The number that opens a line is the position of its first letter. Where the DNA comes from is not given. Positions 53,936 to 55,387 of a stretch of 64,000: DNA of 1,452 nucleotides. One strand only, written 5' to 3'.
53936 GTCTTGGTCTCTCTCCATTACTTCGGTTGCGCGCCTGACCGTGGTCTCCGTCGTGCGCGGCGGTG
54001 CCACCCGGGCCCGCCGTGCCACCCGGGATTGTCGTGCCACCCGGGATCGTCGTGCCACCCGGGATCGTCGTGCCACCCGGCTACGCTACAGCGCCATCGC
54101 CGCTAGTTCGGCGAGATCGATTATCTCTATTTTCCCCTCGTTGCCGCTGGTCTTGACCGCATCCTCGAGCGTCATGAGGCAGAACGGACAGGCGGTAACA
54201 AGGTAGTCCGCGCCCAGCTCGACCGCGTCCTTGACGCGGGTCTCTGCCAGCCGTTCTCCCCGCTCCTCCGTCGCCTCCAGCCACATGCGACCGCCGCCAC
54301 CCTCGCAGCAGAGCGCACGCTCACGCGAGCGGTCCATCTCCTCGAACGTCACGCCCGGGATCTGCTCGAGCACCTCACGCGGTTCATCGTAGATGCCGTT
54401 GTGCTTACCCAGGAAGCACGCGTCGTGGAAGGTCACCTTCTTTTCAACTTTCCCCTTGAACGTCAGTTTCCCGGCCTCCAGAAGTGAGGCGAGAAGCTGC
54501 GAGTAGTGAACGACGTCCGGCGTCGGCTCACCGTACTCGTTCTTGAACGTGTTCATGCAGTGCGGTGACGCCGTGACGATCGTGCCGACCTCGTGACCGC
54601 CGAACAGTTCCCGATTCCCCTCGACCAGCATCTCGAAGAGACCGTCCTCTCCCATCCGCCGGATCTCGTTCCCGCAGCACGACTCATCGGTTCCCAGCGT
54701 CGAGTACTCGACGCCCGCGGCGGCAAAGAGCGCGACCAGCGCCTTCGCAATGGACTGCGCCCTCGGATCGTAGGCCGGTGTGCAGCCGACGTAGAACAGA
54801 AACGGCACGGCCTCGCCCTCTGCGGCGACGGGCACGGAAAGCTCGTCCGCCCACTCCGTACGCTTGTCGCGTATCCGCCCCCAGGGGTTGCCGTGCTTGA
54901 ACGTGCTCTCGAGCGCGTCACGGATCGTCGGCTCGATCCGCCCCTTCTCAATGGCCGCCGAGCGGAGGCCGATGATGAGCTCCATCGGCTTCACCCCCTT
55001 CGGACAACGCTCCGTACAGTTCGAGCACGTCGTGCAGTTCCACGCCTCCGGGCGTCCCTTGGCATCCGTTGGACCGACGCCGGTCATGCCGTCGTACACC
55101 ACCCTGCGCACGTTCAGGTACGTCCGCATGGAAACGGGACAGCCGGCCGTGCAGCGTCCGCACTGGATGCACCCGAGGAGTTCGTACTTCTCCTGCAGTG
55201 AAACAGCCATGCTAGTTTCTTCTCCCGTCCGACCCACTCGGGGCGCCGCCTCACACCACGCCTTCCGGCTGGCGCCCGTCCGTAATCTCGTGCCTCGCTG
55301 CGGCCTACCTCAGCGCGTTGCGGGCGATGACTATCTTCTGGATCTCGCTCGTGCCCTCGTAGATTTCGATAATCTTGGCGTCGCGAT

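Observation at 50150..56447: Acyl-CoA dehydrogenase + HdrD-like Fe-S protein + EtfB + EtfA + HdrA gene string: candidate flavin-based electron bi/confurcation module for acyl-CoA oxidation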

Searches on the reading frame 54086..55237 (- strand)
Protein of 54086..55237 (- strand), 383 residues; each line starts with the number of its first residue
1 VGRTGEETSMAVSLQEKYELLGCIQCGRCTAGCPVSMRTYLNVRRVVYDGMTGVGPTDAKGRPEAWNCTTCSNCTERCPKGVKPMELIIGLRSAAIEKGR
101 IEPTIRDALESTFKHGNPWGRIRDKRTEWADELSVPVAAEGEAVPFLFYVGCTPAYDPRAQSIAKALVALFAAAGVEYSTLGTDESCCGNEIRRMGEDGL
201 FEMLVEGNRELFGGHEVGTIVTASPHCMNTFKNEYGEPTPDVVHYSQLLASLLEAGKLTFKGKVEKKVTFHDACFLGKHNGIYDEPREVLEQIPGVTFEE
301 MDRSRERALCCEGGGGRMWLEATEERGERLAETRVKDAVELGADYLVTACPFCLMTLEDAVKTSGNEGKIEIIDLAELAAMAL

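Call 4: search_protein_families(library=pfam, proteins=[window:54086-55237:-])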
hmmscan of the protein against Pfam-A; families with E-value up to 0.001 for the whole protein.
window:54086-55237:- (383 aa): 6 families
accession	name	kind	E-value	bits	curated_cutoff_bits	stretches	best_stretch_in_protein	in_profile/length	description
PF02754.22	CCG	-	1.5e-34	118.4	20.6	2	268-357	1-84/85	Cysteine-rich domain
PF13183.11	Fer4_8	-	5e-12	46.6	27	1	20-82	2-68/68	4Fe-4S dicluster domain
PF13187.11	Fer4_9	-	1.6e-09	38.1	27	1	23-81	2-50/52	4Fe-4S dicluster domain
PF13237.11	Fer4_10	-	3.1e-09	37.1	25.5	1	21-79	7-53/53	4Fe-4S dicluster domain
PF13534.11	Fer4_17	-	5.3e-09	36.9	22.2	1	23-82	2-60/61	4Fe-4S dicluster domain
PF12838.12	Fer4_7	-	5.6e-07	30.4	27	1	23-82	2-52/52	4Fe-4S dicluster domain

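Call 8: search_solved_structures(query=window:54086-55210:-, show_alignments=2, max_evalue=0.1)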
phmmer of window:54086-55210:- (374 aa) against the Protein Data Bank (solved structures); distinct sequences matched with E-value up to 0.1: 38.
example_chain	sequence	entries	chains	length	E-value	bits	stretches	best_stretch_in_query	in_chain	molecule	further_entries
9ojn_A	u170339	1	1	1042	3.4e-65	223.6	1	56-370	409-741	Iron-sulfur-binding reductase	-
5odc_C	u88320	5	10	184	2.8e-16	62.6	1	11-107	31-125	Heterodisulfide reductase, subunit C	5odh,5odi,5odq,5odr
9sfi_E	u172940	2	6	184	4.7e-16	61.8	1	8-93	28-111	H(2)/formate:CoB-CoM heterodisulfide,ferredoxin reductase subunit C2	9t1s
7bkb_C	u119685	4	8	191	5.1e-14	55.1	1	14-105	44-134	CoB--CoM heterodisulfide reductase subunit C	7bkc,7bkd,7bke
8rvv_C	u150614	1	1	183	7.3e-14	54.6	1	13-101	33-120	H(2):CoB-CoM heterodisulfide,ferredoxin reductase subunit C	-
8rvu_c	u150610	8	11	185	7.5e-14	54.6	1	13-101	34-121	H(2):CoB-CoM heterodisulfide,ferredoxin reductase subunit C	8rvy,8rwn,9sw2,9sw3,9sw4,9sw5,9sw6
5i9f_A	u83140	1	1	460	2.4e-06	29.9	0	230-252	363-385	pentatricopeptide repeat protein dPPR-U10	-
5i9h_A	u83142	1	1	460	2.6e-06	29.7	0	230-252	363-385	pentatricopeptide repeat protein dPPR-U8G2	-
5i9d_A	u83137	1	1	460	5.7e-06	28.7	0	230-252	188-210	pentatricopeptide repeat protein dPPR-U8A2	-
8rvv_B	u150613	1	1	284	8.1e-06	28.1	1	231-373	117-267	H(2):CoB-CoM heterodisulfide,ferredoxin reductase subunit B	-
8rvu_b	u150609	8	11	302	9.4e-06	27.9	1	231-373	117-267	H(2):CoB-CoM heterodisulfide,ferredoxin reductase subunit B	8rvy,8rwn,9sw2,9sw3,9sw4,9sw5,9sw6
9sfi_C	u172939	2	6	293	1e-05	27.8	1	274-373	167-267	H(2)/formate:CoB-CoM heterodisulfide,ferredoxin reductase subunit B2 | Heterodisulfide reductase subunit B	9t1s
5i9g_C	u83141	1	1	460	3.3e-05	26.1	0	230-252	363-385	pentatricopeptide repeat protein dPPR-U8C2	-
6lum_B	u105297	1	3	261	8.1e-05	24.9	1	12-82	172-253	Succinate dehydrogenase subunit B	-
5odc_B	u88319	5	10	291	0.00011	24.5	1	234-372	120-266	Heterodisulfide reductase, subunit B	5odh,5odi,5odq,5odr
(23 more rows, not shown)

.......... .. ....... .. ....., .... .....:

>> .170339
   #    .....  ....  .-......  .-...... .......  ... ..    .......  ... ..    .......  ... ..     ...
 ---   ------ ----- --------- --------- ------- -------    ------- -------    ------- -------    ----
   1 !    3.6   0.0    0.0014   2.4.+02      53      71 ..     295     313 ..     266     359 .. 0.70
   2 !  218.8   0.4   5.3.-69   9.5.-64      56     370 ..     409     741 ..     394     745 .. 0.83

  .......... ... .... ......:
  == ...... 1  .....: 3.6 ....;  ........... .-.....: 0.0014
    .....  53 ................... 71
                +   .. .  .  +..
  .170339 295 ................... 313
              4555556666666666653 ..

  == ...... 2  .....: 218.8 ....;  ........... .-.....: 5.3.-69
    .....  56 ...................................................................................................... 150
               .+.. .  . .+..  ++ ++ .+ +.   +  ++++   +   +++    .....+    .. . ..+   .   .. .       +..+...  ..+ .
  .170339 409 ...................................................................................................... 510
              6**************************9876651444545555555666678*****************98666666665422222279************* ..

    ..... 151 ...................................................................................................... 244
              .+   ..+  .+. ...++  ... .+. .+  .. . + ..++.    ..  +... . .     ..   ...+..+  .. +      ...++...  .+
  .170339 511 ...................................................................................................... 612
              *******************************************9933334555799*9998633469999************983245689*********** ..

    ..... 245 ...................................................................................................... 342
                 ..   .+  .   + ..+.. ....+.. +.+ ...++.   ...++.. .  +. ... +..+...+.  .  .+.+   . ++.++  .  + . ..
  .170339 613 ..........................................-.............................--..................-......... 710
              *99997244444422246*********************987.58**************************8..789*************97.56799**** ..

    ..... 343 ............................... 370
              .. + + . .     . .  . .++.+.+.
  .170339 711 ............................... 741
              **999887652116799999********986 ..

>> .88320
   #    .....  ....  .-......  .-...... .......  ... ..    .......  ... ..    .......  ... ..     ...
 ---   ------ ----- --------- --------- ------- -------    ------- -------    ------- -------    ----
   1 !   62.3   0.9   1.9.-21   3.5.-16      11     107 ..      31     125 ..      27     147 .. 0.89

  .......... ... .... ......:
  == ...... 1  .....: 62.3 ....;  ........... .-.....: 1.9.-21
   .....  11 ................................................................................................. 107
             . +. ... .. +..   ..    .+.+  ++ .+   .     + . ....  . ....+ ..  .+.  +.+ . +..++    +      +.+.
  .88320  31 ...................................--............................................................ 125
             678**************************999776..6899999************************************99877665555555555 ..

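Call 20: find_homologous_proteins(query=window:54086-55210:-, max_evalue=1e-30)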
Query window:54086-55210:- (374 aa): 4500 proteins with E <= 1e-30 among 8000 candidates; the best 120 are listed.
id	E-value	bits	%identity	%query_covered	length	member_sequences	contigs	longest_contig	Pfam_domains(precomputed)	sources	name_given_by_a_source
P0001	6.8e-238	807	93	100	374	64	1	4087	PF12838.13,PF13534.12,PF02754.22,PF13237.12,PF13183.12,PF13187.12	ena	-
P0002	2.7e-225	765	88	100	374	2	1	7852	PF12838.13,PF13534.12,PF02754.22,PF13237.12,PF13183.12,PF13187.12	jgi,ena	-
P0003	1.3e-224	763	87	98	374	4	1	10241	PF12838.13,PF13534.12,PF02754.22,PF13237.12,PF13183.12,PF13187.12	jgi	-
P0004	2.4e-222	756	87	100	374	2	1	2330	PF12838.13,PF13534.12,PF02754.22,PF13237.12,PF13183.12,PF13187.12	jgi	jgi:Fe-S oxidoreductase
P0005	3.0e-220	749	85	100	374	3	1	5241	PF12838.13,PF13534.12,PF02754.22,PF13237.12,PF13183.12,PF13187.12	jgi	jgi:Fe-S oxidoreductase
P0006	8.7e-219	744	85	100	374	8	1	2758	PF12838.13,PF13534.12,PF02754.22,PF13237.12,PF13183.12,PF13187.12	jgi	-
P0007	1.9e-218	743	84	100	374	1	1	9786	PF12838.13,PF13534.12,PF02754.22,PF13237.12,PF13183.12,PF13187.12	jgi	jgi:Fe-S oxidoreductase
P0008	1.8e-215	733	84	100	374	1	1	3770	PF12838.13,PF13534.12,PF02754.22,PF13237.12,PF13183.12,PF13187.12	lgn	-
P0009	4.1e-210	715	82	100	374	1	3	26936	PF12838.13,PF13534.12,PF02754.22,PF13237.12,PF13183.12,PF13187.12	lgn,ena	-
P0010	2.7e-209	713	81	100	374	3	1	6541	PF12838.13,PF13534.12,PF02754.22,PF13237.12,PF13183.12,PF13187.12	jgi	jgi:Fe-S oxidoreductase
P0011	1.8e-207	707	79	99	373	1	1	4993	PF12838.13,PF13534.12,PF02754.22,PF13237.12,PF13183.12,PF13187.12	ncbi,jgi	-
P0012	4.1e-207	706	80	100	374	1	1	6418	PF12838.13,PF13534.12,PF02754.22,PF13237.12,PF13183.12,PF13187.12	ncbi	-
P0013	2.4e-205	700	80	100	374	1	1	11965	PF12838.13,PF13534.12,PF02754.22,PF13237.12,PF13183.12,PF13187.12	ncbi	-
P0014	1.4e-204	697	79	100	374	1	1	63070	PF12838.13,PF13534.12,PF02754.22,PF13237.12,PF13183.12,PF13187.12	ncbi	-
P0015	5.3e-203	692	79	100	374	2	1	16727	PF12838.13,PF13534.12,PF02754.22,PF13237.12,PF13183.12,PF13187.12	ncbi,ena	-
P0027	4.1e-188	643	74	100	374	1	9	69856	PF12838.13,PF13534.12,PF02754.22,PF13237.12,PF13183.12,PF13187.12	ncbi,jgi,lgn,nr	ncbi:MAG: (Fe-S)-binding protein [Candidatus Eisenbacteria bacterium]|nr:(Fe-S)-binding protein [Can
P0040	4.0e-152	525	60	99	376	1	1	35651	PF13534.12,PF02754.22,PF13237.12,PF13183.12,PF13187.12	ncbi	ncbi:(Fe-S)-binding protein [Chloroflexota bacterium]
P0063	8.8e-148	510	58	98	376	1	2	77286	PF12838.13,PF13534.12,PF02754.22,PF13237.12,PF13183.12,PF13187.12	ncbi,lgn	-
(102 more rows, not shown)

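Call 21: find_encoding_contigs(protein=P0040, flank=8000, max_places=2)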
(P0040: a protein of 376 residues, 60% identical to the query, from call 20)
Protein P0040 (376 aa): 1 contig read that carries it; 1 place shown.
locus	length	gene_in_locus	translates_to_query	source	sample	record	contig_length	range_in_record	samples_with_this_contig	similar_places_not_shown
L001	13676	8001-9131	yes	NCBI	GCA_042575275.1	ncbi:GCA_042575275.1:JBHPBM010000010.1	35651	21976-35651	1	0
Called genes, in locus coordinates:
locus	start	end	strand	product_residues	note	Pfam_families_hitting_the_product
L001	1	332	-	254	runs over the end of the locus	-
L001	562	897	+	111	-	PF09685:MamF_MmsF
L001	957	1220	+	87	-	-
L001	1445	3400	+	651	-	PF01266:DAO (faint), PF07992:Pyr_redox_2 (faint), PF12831:FAD_oxidored (weak), PF00037:Fer4 (weak), PF12838:Fer4_7 (weak), PF13187:Fer4_9 (weak), PF00037:Fer4, PF12837:Fer4_6 (weak), +5 more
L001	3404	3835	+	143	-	PF02662:FlpD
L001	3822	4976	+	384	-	PF13183:Fer4_8, PF13534:Fer4_17 (weak), PF13187:Fer4_9 (weak), PF02754:CCG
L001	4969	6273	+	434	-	PF00890:FAD_binding_2 (faint), PF07992:Pyr_redox_2 (weak), PF12831:FAD_oxidored, PF13450:NAD_binding_8 (weak), PF12838:Fer4_7 (faint), PF00037:Fer4 (weak), PF12797:Fer4_2 (weak), PF13237:Fer4_10 (weak), +1 more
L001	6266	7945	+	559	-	PF00890:FAD_binding_2 (weak), PF01266:DAO (weak), PF07992:Pyr_redox_2, PF12831:FAD_oxidored, PF13450:NAD_binding_8, PF00037:Fer4 (weak), PF12838:Fer4_7, PF13187:Fer4_9, +6 more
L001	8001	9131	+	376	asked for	PF13237:Fer4_10, PF13183:Fer4_8, PF13187:Fer4_9, PF13534:Fer4_17, PF02754:CCG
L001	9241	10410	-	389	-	PF02771:Acyl-CoA_dh_N, PF02770:Acyl-CoA_dh_M, PF00441:Acyl-CoA_dh_1, PF08028:Acyl-CoA_dh_2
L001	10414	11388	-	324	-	PF01012:ETF, PF00766:ETF_alpha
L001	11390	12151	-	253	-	PF01012:ETF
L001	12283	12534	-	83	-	-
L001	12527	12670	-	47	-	-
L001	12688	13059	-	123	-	PF16320:Ribosomal_L12_N, PF00542:Ribosomal_L12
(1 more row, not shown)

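Call 22: find_encoding_contigs(protein=P0063, flank=8000, max_places=2)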
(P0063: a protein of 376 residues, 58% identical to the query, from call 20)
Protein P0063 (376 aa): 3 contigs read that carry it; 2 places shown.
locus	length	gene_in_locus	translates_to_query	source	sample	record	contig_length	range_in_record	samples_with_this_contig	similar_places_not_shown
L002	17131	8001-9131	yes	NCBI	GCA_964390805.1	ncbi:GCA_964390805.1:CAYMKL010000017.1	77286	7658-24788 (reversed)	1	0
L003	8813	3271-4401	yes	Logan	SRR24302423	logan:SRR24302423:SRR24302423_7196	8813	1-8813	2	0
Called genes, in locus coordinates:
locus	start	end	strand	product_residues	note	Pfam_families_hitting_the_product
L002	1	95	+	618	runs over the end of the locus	PF01257:2Fe-2S_thioredx (weak), PF01512:Complex1_51K, PF10531:SLBB (weak), PF10589:NADH_4Fe-4S, PF00037:Fer4, PF12838:Fer4_7 (weak), PF13237:Fer4_10, PF14697:Fer4_21, +2 more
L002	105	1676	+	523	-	PF00111:Fer2, PF13510:Fer2_4, PF12838:Fer4_7, PF13187:Fer4_9 (weak), PF14697:Fer4_21, PF00037:Fer4, PF12838:Fer4_7 (weak), PF07992:Pyr_redox_2, +2 more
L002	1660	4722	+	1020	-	PF13450:NAD_binding_8 (weak), PF12838:Fer4_7 (weak), PF13183:Fer4_8, PF13187:Fer4_9 (weak), PF00037:Fer4, PF12837:Fer4_6 (weak), PF13237:Fer4_10 (weak), PF07992:Pyr_redox_2, +18 more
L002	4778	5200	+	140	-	PF02662:FlpD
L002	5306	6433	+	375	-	PF00037:Fer4 (faint), PF12797:Fer4_2 (faint), PF13237:Fer4_10 (faint), PF13183:Fer4_8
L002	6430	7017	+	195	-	PF13237:Fer4_10 (faint), PF12838:Fer4_7 (faint), PF13183:Fer4_8, PF13187:Fer4_9, PF13534:Fer4_17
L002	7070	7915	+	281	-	PF02754:CCG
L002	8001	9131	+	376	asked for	PF13183:Fer4_8, PF13237:Fer4_10, PF12838:Fer4_7 (weak), PF13187:Fer4_9, PF13534:Fer4_17, PF02754:CCG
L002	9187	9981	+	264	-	PF01012:ETF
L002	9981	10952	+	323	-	PF01012:ETF, PF00766:ETF_alpha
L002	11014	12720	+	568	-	PF07992:Pyr_redox_2, PF00890:FAD_binding_2 (weak), PF01134:GIDA (weak), PF01266:DAO (faint), PF12831:FAD_oxidored, PF13450:NAD_binding_8 (weak), PF12838:Fer4_7 (weak), PF13187:Fer4_9 (weak)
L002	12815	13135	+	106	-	PF02604:PhdYeFM_antitox (weak)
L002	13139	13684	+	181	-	PF01850:PIN (weak), PF13470:PIN_3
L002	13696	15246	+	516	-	PF01071:GARS_A (faint), PF02786:CPSase_L_D2 (weak), PF08442:ATP-grasp_2, PF13549:ATP-grasp_5, PF24948:Citrate_synth_N (weak), PF16114:Citrate_bind (faint)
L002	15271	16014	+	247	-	PF12686:DUF3800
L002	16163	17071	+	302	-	PF02629:CoA_binding, PF13380:CoA_binding_2 (weak), PF00549:Ligase_CoA, PF13607:Succ_CoA_lig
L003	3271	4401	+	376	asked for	PF13183:Fer4_8, PF13237:Fer4_10, PF12838:Fer4_7 (weak), PF13187:Fer4_9, PF13534:Fer4_17, PF02754:CCG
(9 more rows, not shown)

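Call 23: find_encoding_contigs(protein=P0027, flank=8000, max_places=2)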
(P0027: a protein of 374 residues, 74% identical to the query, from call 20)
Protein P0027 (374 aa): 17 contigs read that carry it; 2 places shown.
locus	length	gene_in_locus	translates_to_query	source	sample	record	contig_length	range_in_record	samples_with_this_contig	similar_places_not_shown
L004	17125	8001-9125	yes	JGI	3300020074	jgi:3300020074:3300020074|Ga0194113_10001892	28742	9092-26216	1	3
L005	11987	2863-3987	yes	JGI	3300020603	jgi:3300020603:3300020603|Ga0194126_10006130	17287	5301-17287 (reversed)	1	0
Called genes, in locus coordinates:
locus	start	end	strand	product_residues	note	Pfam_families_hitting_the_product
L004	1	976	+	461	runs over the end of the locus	PF04015:DUF362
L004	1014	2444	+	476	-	PF27533:CapK_C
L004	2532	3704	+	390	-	PF12801:Fer4_5, PF13237:Fer4_10 (weak), PF00403:HMA (weak)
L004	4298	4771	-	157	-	-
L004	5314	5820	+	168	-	PF02572:CobA_CobO_BtuR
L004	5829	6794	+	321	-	PF03308:MeaB, PF00009:GTP_EFTU (faint)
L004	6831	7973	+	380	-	PF02771:Acyl-CoA_dh_N, PF02770:Acyl-CoA_dh_M, PF00441:Acyl-CoA_dh_1, PF08028:Acyl-CoA_dh_2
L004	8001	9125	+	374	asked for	PF13183:Fer4_8, PF13237:Fer4_10, PF12838:Fer4_7 (weak), PF13187:Fer4_9, PF13534:Fer4_17, PF02754:CCG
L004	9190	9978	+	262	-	PF01012:ETF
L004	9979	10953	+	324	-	PF01012:ETF, PF00766:ETF_alpha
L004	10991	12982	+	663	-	PF00890:FAD_binding_2 (weak), PF12831:FAD_oxidored, PF13450:NAD_binding_8 (weak), PF07992:Pyr_redox_2 (weak), PF00037:Fer4 (weak), PF12838:Fer4_7, PF13237:Fer4_10, PF14697:Fer4_21, +9 more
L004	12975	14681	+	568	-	PF01642:MM_CoA_mutase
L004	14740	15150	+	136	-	PF02310:B12-binding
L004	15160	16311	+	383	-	PF02771:Acyl-CoA_dh_N, PF02770:Acyl-CoA_dh_M, PF00441:Acyl-CoA_dh_1, PF08028:Acyl-CoA_dh_2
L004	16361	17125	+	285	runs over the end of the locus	PF00753:Lactamase_B, PF12706:Lactamase_B_2 (weak)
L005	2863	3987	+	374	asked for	PF13183:Fer4_8, PF13237:Fer4_10, PF12838:Fer4_7 (weak), PF13187:Fer4_9, PF13534:Fer4_17, PF02754:CCG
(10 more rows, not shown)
